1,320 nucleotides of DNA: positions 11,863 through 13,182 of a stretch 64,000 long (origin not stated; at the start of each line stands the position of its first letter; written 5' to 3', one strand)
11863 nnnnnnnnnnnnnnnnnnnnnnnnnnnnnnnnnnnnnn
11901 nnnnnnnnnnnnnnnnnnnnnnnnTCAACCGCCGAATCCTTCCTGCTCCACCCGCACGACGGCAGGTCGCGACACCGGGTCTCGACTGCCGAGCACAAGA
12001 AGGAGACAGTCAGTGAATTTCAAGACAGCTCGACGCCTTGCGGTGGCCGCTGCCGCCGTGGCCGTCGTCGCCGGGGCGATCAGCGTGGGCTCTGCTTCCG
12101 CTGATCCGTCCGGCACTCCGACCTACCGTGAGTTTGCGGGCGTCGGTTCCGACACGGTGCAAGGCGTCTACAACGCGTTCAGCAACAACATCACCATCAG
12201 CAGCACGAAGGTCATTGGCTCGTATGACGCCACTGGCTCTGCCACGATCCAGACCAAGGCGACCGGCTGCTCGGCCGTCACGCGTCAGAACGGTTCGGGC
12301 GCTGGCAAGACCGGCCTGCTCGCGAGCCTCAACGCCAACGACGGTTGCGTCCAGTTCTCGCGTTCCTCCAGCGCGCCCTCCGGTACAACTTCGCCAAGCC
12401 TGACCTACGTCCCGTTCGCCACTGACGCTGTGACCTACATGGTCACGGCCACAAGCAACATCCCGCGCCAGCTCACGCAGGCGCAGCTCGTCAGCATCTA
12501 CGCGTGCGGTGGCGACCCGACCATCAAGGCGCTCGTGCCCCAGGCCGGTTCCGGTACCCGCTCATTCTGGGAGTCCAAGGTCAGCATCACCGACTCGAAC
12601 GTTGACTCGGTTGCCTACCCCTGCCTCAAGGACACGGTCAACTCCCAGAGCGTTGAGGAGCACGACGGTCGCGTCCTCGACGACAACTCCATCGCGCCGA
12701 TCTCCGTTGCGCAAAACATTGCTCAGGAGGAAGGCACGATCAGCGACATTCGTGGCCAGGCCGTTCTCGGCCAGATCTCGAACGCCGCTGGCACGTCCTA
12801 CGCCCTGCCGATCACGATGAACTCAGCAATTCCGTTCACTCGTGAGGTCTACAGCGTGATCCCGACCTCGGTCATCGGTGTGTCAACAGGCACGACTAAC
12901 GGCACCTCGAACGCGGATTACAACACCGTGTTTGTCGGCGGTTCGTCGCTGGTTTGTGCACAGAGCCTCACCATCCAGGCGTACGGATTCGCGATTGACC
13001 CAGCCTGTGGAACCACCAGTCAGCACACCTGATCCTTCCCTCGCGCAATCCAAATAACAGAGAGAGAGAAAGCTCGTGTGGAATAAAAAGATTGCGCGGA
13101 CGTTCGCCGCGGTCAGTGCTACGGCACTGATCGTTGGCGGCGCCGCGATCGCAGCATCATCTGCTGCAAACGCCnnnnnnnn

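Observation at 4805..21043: Pst phosphate-importer operon split by a 12-kb, nine-gene cell-surface module (candidate undescribed system)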

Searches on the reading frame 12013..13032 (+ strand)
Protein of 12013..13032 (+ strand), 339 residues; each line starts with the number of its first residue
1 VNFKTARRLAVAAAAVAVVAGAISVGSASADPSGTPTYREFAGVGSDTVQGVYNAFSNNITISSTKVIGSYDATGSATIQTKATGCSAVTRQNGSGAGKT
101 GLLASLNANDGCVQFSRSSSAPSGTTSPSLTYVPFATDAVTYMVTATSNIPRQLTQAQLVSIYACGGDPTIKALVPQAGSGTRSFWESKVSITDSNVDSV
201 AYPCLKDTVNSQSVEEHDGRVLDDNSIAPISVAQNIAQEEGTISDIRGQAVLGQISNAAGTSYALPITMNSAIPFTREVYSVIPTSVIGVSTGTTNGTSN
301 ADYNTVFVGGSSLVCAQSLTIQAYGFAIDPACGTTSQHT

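Call 4: search_protein_families(library=pfam, proteins=[window:12013-13032:+], max_evalue=0.01)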
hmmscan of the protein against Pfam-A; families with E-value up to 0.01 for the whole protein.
window:12013-13032:+ (339 aa): 0 families

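Call 6: search_protein_families(library=ncbifam, proteins=[window:12013-13032:+], max_evalue=0.01)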
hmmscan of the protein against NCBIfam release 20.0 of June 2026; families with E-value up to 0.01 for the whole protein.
window:12013-13032:+ (339 aa): 0 families

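Call 23: search_solved_structures(query=window:12013-13032:+, max_evalue=1, show_alignments=1)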
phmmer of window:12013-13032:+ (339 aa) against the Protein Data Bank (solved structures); distinct sequences matched with E-value up to 1: 0.

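Call 40: search_protein_families(library=pfam, proteins=[window:12013-13032:+], max_evalue=5)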
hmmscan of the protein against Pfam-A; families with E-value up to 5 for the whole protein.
window:12013-13032:+ (339 aa): 1 family
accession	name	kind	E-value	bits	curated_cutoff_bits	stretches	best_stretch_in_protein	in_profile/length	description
PF21602.3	GldM_3rd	-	1.3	9.7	25.2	1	42-87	2-49/82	GldM third domain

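Call 83: search_solved_structures(query=A5, max_evalue=1, show_alignments=2)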
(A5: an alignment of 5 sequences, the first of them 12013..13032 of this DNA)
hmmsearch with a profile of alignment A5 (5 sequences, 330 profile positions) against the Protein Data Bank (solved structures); distinct sequences matched with E-value up to 1: 3.
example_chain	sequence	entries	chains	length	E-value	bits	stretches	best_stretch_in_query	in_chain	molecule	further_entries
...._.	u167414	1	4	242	0.0035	19.9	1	115-198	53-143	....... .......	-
1twy_A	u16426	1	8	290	0.0077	18.8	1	114-205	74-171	ABC transporter, periplasmic substrate-binding protein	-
4omb_A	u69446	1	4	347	0.36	13.3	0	8-58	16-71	Phosphate binding protein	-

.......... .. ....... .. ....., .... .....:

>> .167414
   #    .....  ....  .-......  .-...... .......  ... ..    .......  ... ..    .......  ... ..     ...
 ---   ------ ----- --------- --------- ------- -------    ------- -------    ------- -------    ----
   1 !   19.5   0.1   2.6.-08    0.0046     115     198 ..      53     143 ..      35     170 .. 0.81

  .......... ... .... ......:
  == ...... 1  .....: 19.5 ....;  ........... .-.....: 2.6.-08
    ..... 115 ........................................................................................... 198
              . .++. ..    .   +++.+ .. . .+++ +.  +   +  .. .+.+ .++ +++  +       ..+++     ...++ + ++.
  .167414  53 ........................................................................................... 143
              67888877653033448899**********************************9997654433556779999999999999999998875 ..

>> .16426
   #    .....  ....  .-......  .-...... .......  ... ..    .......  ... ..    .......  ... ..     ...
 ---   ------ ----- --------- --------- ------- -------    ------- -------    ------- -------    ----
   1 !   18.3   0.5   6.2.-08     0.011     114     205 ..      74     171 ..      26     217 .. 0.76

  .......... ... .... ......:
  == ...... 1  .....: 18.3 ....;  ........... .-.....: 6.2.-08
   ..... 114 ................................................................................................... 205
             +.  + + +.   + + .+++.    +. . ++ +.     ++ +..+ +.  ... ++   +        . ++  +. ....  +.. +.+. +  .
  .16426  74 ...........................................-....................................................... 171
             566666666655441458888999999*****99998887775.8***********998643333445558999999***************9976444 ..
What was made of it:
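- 12013..13032 (+): G5: secreted, unanchored, distant PstS-family binding protein. The family profile hits only phosphate-binding proteins in the PDB (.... at 0.0035, 1twy at 0.0077; call 83).
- Checked: The G5 family profile hits only PstS-family PDB entries, at marginal E-values (call 83).
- G5 is PstS-like (call 83).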
